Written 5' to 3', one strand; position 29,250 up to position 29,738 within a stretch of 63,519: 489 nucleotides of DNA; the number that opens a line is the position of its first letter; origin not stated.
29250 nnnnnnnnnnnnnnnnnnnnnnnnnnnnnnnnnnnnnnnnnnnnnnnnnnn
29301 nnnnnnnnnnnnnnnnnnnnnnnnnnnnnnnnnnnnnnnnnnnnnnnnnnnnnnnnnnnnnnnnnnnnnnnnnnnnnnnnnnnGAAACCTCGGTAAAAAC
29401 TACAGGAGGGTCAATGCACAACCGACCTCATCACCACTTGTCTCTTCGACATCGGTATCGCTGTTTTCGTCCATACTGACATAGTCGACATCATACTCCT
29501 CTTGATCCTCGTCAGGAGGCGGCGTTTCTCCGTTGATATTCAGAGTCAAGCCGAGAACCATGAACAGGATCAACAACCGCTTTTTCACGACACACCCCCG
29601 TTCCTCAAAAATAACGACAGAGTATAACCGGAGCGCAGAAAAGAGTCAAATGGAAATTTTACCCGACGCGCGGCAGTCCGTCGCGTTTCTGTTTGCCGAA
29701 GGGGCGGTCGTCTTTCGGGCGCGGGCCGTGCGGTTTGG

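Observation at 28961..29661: Tail-only 62-aa peptide (signal peptide, acidic tether, GCALTLL-COOH) co-operonic with a 4-TM membrane protein: candidate new sorting signal and processing enzyme pair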

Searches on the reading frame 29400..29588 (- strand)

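Call 7: search_protein_families(library=pfam, proteins=[window:29400-29588:-], max_evalue=0.1)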
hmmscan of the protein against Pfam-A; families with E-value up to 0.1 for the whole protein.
window:29400-29588:- (62 aa): 1 family
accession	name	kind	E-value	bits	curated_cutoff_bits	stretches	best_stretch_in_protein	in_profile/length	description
PF17634.7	GP67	-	0.055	14.3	27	1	17-54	44-80/80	Gene product 67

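Call 8: search_protein_families(library=ncbifam, proteins=[window:29400-29588:-], max_evalue=0.1)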
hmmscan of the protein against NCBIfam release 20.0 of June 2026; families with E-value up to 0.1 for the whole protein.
window:29400-29588:- (62 aa): 0 families
